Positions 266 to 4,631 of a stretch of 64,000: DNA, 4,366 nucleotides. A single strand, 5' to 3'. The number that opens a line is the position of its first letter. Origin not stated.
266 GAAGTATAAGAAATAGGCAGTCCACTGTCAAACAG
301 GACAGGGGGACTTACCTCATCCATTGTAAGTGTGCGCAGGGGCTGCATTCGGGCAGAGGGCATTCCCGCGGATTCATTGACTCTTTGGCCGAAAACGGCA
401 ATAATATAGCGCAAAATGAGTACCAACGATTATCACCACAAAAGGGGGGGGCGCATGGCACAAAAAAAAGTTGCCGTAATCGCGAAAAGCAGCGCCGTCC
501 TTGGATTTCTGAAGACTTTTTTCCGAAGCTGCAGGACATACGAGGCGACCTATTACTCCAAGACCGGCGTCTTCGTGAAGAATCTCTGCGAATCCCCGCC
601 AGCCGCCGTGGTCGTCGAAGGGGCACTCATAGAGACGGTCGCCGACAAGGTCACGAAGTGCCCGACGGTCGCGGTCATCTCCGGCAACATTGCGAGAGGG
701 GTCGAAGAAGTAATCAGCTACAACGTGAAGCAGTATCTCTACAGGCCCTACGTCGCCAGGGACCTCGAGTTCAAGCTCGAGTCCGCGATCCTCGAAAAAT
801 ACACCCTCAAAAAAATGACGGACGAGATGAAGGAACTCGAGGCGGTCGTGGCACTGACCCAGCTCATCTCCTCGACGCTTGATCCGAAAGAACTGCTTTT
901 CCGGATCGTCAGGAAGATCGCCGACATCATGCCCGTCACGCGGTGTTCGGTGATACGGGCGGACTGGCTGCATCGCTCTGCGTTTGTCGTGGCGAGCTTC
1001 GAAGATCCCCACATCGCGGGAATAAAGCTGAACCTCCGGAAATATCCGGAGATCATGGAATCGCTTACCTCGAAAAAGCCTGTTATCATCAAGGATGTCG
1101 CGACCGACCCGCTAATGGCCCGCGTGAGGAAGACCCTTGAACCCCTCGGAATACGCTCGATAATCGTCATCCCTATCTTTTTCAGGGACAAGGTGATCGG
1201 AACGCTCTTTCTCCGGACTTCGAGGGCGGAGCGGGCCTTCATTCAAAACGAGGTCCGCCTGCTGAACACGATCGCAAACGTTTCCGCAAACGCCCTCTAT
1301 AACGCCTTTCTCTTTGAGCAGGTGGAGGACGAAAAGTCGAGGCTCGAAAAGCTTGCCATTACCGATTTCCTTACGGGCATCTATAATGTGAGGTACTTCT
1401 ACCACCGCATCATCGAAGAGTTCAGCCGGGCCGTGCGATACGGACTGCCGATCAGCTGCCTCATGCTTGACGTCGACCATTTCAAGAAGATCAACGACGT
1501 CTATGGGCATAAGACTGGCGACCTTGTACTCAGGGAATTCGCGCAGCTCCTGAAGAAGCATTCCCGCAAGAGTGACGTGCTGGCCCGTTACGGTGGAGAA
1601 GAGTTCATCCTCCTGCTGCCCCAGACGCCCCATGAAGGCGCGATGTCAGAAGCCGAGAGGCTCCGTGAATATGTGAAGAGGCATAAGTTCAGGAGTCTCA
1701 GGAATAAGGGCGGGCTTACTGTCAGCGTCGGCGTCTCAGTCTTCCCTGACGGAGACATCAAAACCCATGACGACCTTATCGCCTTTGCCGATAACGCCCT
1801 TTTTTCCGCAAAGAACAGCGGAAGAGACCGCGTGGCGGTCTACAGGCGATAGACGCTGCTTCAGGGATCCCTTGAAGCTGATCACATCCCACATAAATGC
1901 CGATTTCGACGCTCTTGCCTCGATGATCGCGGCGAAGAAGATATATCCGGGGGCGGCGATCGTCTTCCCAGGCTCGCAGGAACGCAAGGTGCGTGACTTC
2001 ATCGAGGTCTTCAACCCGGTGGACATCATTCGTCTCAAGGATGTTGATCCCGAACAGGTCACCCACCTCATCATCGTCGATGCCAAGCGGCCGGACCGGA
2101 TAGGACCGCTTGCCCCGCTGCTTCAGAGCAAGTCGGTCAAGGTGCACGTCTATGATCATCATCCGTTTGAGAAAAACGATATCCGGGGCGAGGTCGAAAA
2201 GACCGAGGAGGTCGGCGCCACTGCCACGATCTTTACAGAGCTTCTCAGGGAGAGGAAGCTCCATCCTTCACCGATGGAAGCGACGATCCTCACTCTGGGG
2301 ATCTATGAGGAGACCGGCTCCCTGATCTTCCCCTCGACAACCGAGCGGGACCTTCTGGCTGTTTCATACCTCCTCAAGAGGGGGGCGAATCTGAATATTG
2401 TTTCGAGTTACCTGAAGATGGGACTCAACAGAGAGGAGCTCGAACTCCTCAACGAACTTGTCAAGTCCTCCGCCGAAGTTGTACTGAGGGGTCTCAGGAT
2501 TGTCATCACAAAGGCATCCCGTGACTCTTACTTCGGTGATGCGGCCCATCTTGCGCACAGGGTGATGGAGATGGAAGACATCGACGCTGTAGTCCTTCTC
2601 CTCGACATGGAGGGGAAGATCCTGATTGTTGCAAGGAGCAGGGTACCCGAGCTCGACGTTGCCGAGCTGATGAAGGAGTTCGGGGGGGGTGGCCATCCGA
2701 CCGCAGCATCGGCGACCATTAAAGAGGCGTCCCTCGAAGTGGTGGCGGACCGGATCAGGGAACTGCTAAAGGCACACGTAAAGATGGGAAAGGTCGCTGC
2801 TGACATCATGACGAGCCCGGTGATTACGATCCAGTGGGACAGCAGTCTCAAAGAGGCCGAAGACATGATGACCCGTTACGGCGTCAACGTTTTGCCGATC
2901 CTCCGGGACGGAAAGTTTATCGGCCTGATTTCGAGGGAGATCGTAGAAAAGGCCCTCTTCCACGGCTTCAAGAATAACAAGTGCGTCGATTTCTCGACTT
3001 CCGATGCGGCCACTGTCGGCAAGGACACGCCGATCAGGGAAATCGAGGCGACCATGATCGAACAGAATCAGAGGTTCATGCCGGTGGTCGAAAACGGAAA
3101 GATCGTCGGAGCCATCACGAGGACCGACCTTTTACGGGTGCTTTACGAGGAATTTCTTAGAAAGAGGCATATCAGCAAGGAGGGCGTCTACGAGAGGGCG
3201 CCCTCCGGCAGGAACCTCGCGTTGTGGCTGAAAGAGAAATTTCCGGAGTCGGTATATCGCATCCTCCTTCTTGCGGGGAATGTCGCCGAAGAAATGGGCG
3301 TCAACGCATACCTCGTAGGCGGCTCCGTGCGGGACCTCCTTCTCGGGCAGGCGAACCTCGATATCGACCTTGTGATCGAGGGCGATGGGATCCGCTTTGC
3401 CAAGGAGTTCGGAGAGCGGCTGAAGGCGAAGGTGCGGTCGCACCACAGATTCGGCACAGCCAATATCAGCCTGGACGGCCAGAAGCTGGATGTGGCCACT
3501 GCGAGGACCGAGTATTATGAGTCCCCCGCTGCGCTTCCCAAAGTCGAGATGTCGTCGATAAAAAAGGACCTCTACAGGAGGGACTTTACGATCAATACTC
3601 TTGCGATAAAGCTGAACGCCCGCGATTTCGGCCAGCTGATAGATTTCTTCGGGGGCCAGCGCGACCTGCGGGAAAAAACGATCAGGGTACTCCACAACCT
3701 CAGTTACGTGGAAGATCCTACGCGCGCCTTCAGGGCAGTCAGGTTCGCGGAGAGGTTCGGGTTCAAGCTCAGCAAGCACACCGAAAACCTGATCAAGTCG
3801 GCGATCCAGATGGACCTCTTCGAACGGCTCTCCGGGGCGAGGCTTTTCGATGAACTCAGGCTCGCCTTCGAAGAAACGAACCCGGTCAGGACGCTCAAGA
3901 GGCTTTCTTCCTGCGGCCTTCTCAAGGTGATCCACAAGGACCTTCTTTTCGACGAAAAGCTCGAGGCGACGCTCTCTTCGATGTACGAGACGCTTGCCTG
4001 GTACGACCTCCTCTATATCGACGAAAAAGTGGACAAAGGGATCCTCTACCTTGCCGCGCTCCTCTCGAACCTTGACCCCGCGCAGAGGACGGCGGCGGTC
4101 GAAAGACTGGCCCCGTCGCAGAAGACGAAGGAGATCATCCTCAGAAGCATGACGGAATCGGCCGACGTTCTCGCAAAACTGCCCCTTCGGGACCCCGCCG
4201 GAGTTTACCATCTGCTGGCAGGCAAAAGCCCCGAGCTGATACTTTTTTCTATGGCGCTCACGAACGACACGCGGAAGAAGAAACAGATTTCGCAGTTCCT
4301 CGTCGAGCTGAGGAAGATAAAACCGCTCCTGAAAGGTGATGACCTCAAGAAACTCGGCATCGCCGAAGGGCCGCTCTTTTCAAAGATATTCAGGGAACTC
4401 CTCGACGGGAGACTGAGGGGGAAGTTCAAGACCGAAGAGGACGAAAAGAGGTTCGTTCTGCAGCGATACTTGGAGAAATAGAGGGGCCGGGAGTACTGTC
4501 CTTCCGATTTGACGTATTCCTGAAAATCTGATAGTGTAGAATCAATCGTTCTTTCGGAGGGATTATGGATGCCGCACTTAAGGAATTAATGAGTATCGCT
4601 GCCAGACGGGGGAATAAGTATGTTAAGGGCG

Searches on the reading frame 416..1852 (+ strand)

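Call 8: search_protein_families(library=pfam, proteins=[window:416-1852:+], max_evalue=0.001)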
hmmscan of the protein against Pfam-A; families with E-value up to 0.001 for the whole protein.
window:416-1852:+ (478 aa): 4 families
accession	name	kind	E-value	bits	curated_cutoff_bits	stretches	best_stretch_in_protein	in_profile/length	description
PF00990.26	GGDEF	-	1.9e-44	151.7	23.8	1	314-472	1-161/161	Diguanylate cyclase, GGDEF domain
PF01590.32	GAF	-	1.4e-15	58.4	22.4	1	156-294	1-133/133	GAF domain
PF13185.12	GAF_2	-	2.1e-12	47.9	28.6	1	155-294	2-135/136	GAF domain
PF13492.12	GAF_3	-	1.6e-06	29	27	1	157-295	2-128/129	GAF domain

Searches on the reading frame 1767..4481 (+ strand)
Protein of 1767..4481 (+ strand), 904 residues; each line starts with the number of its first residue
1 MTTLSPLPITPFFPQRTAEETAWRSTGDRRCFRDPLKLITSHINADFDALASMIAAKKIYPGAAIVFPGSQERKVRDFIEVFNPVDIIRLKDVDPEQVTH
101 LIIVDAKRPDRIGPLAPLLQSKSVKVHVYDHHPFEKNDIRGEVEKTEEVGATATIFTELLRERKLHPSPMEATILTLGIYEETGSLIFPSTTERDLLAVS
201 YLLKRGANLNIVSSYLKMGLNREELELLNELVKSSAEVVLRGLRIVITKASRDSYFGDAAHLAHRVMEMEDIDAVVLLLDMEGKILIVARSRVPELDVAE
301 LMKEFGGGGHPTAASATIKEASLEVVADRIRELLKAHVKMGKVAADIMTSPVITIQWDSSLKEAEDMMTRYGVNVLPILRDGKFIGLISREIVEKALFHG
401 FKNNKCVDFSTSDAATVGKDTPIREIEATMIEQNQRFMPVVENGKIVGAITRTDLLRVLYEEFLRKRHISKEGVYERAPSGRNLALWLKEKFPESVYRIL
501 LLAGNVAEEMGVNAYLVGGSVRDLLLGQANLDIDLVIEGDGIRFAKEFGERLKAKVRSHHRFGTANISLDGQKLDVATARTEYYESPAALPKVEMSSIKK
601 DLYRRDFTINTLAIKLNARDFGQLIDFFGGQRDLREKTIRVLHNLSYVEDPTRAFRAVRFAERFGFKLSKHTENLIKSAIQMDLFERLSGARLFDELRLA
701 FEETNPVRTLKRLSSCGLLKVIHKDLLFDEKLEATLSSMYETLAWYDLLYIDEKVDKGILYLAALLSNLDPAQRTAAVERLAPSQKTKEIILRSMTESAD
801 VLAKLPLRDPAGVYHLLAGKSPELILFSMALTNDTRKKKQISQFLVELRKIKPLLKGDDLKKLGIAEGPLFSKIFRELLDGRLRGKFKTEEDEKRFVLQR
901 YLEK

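Call 8: search_protein_families(library=pfam, proteins=[window:1767-4481:+], max_evalue=0.001)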
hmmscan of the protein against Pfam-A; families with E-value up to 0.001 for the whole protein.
window:1767-4481:+ (904 aa): 5 families
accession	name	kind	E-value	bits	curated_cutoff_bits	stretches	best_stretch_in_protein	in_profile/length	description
PF01743.26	PolyA_pol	-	1.5e-32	113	23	1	514-640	1-126/126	Poly A polymerase head domain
PF00571.33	CBS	-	8.6e-22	77.7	24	2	408-460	3-56/57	CBS domain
PF02272.25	DHHA1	-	2.5e-11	44.4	25.9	1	257-335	16-101/102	DHHA1 domain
PF01368.27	DHH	-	4.8e-09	37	28.1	1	38-179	3-125/125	DHH family, N-terminal domain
PF12627.12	PolyA_pol_RNAbd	-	1.4e-08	34.8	22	1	665-726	1-60/64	Probable RNA and SrmB- binding site of polymerase A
